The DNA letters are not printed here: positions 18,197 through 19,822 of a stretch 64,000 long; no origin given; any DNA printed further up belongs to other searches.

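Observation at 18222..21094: Orphan RiPP-like locus: two complete radical-SAM/SPASM enzymes flanking a small Cys-containing ORF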

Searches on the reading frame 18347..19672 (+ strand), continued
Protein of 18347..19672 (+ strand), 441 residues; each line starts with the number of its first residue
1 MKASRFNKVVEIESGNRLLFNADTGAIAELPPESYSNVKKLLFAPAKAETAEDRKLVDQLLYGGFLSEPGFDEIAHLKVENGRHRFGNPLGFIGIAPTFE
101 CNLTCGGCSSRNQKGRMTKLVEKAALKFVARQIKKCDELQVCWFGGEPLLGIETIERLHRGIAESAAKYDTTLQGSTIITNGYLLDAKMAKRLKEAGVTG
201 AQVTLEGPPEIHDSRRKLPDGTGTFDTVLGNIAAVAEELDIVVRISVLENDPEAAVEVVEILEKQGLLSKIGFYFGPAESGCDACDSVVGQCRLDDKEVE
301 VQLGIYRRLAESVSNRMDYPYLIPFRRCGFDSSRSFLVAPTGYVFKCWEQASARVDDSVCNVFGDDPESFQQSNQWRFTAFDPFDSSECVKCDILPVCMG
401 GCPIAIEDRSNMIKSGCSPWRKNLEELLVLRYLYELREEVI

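Call 65: search_protein_families(library=ncbifam, proteins=[L072:4001-5302:+, L010:4001-5311:+, L010:5507-6556:+], max_evalue=0.1)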
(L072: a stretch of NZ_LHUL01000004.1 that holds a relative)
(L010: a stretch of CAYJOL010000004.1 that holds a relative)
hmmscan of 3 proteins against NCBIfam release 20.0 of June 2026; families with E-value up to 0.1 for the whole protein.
L072:4001-5302:+ (434 aa): 66 families (the best 25 are shown)
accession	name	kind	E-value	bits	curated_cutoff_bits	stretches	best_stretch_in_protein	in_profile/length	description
TIGR04334.1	rSAM_Clo7bot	equivalog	3.1e-254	843.4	600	1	2-434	1-433/440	radical SAM/SPASM domain Clo7bot peptide maturase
TIGR04463.1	rSAM_vs_C_rich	equivalog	3.6e-94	316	525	1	6-424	1-418/438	TIGR04463 family radical SAM/SPASM RiPP maturase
NF038107.1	rSAM_NF038107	equivalog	5.4e-74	249.6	600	1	1-408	1-401/444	Cys-every-fifth radical SAM/SPASM peptide maturase CefB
NF052473.1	rSAM_FlmE_OhkG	exception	1.2e-63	215.6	500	1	1-434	1-455/481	FlmE/OhkG family radical SAM/SPASM peptide maturase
TIGR04280.1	geopep_mat_rSAM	hypoth_equivalog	9.4e-51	173.1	400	1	1-415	1-400/428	geopeptide radical SAM maturase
NF047865.1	rSAM_PapB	equivalog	1.6e-39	136.1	340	1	98-410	10-319/330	PapB family radical SAM/SPASM ranthipeptide maturase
NF041298.1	rSAM_mat_DynA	equivalog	7.5e-30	104.1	450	1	94-409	4-323/356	dynobactin maturation radical SAM/SPASM protein DynA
TIGR03906.1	quino_hemo_SAM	equivalog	2.5e-25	89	453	1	26-408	21-415/467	quinohemoprotein amine dehydrogenase maturation protein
TIGR04064.1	rSAM_nif11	equivalog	5.6e-25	88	518.7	1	15-410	11-403/459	nif11-like peptide radical SAM maturase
TIGR03942.1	sulfatase_rSAM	equivalog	4.1e-23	82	349.45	1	98-416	8-333/363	anaerobic sulfatase maturase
TIGR03974.1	rSAM_six_Cys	equivalog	1.2e-22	80.4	425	1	39-408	48-417/451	thioether cross-link-forming SCIFF peptide maturase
NF041718.1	rSAM_phane_AMC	equivalog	2e-21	76.4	425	1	92-280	7-191/362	cyclophane-forming radical SAM peptide maturase AmcB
TIGR03978.1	rSAM_paired_1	equivalog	2.9e-21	75.8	370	1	59-273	48-266/466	His-Xaa-Ser system radical SAM maturase HxsB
TIGR04068.1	rSAM_ocin_clost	equivalog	5.2e-21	75.1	500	1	21-285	15-284/462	Cys-rich peptide radical SAM maturase CcpM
TIGR04261.1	rSAM_GlyRichRpt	subfamily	2.1e-20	73.1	310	1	95-279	1-188/363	cyclophane-forming radical SAM/SPASM peptide maturase GrrM/OscB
TIGR04085.1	rSAM_more_4Fe4S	domain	1.9e-14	53.9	27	1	333-414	2-81/93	SPASM domain-containing protein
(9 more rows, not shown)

L010:4001-5311:+ (436 aa): 73 families (the best 25 are shown)
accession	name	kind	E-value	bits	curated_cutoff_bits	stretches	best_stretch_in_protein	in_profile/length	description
TIGR04334.1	rSAM_Clo7bot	equivalog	1.2e-97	327.3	600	1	2-430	1-431/440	radical SAM/SPASM domain Clo7bot peptide maturase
TIGR04463.1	rSAM_vs_C_rich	equivalog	9.6e-88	294.8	525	1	9-432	4-428/438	TIGR04463 family radical SAM/SPASM RiPP maturase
NF038107.1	rSAM_NF038107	equivalog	2.5e-65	221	600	1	1-412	1-410/444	Cys-every-fifth radical SAM/SPASM peptide maturase CefB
TIGR04280.1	geopep_mat_rSAM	hypoth_equivalog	9.7e-51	173.1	400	1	4-416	4-406/428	geopeptide radical SAM maturase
NF052473.1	rSAM_FlmE_OhkG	exception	2.7e-50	171.5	500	1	2-428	2-451/481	FlmE/OhkG family radical SAM/SPASM peptide maturase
NF047865.1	rSAM_PapB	equivalog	2.7e-33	115.6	340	1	93-406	5-320/330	PapB family radical SAM/SPASM ranthipeptide maturase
TIGR03942.1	sulfatase_rSAM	equivalog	4.2e-26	91.9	349.45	1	99-424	9-350/363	anaerobic sulfatase maturase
NF041298.1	rSAM_mat_DynA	equivalog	6.4e-26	91.2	450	2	95-311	5-219/356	dynobactin maturation radical SAM/SPASM protein DynA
TIGR04068.1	rSAM_ocin_clost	equivalog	4.1e-19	68.8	500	1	65-281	58-281/462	Cys-rich peptide radical SAM maturase CcpM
TIGR04136.1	rSAM_FibroRumin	equivalog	2.1e-18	66.4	400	1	100-408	100-424/458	FibroRumin system radical SAM peptide maturase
NF041707.1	rSAM_YhhB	equivalog_domain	2.2e-18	66.3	445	1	100-235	11-152/369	cyclophane-forming radical SAM/SPASM peptide maturase YhhB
TIGR03974.1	rSAM_six_Cys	equivalog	8.2e-18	64.5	425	2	72-237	79-246/451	thioether cross-link-forming SCIFF peptide maturase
TIGR03906.1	quino_hemo_SAM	equivalog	8.6e-18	64.2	453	2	16-231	11-237/467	quinohemoprotein amine dehydrogenase maturation protein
TIGR04083.1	rSAM_pep_methan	hypoth_equivalog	1.8e-17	63.3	300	2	94-259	3-161/376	TIGR04083 family peptide-modifying radical SAM enzyme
TIGR04064.1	rSAM_nif11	equivalog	5.7e-16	58.3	518.7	1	20-233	16-222/459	nif11-like peptide radical SAM maturase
TIGR04085.1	rSAM_more_4Fe4S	domain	5.2e-15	55.6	27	1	328-410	1-82/93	SPASM domain-containing protein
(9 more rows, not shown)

L010:5507-6556:+ (349 aa): 92 families (the best 25 are shown)
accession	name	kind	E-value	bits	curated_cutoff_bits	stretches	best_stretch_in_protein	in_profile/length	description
TIGR04545.1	rSAM_ahbD_hemeb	equivalog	1.8e-49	169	500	2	12-203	2-194/339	heme b synthase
TIGR04347.1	pseudo_SAM_Halo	equivalog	7.5e-47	160.4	525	2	11-201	39-224/390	TIGR04347 family pseudo-SAM/SPASM protein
NF045574.1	sacti_mat_StsB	exception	1.4e-46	159.3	625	1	12-329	98-407/466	StsB family radical SAM/SPASM domain sactipeptide maturase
TIGR04051.1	rSAM_NirJ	equivalog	2.1e-44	152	515.45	2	12-200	4-189/354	heme d1 biosynthesis radical SAM protein NirJ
TIGR04055.1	rSAM_NirJ2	equivalog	2.4e-43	148.9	500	1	12-337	2-324/326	putative heme d1 biosynthesis radical SAM protein NirJ2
TIGR04546.1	rSAM_ahbC_deAc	equivalog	1.1e-41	142.9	650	2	12-194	41-220/390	12,18-didecarboxysiroheme deacetylase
TIGR04053.2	TIGR04053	equivalog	1.9e-41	142.5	395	2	11-196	9-195/366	TIGR04053 family radical SAM/SPASM domain-containing protein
TIGR03962.1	mycofact_rSAM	equivalog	1e-40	139.9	265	1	12-337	14-333/339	mycofactocin radical SAM maturase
TIGR04054.1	rSAM_NirJ1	equivalog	2.2e-40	138.5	650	2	9-194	35-217/387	putative heme d1 biosynthesis radical SAM protein NirJ1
TIGR02109.1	PQQ_syn_pqqE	equivalog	1.1e-33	116.7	381.35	1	16-337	13-332/358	pyrroloquinoline quinone biosynthesis protein PqqE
NF050035.1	rSAM_WgK_link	exception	1.2e-32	113.3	650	2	10-200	9-197/367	radical SAM/SPASM peptide maturase WgkB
TIGR04303.1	GeoRSP_rSAM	equivalog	2.4e-31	109.5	400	1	12-335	7-324/325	GeoRSP system radical SAM/SPASM protein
TIGR02666.1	moaA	equivalog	3.4e-30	105.2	284.05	1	16-215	16-220/336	GTP 3',8-cyclase MoaA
TIGR04103.1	rSAM_nif11_3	equivalog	9.4e-30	103.5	725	2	11-195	6-186/412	nif11-class peptide radical SAM maturase 3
TIGR03913.1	rad_SAM_trio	equivalog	2.1e-29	102.3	591.75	2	11-171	20-176/477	GDL motif peptide-associated radical SAM/SPASM maturase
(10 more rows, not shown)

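Call 68: find_related_loci(query=window:18347-19672:+, collection=metagenome_contigs, flank=2500)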
Query window:18347-19672:+ (441 aa) in metagenome_contigs; peptide patterns used: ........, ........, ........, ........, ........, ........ (x = any residue, [..] = any of these).
178 stretches matched a pattern; 6 encode a relative of the query (tblastn E <= 1e-3); 6 distinct loci.
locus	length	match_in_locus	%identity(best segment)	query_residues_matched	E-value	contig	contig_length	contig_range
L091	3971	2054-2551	28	98-274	1e-11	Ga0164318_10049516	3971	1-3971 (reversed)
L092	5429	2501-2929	30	90-232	4e-10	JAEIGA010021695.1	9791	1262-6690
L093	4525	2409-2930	25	98-281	1e-9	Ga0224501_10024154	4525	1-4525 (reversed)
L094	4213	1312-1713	30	101-229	6e-9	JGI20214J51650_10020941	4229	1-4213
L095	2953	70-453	28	145-281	5e-9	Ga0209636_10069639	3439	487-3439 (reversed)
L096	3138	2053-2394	28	98-219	3e-8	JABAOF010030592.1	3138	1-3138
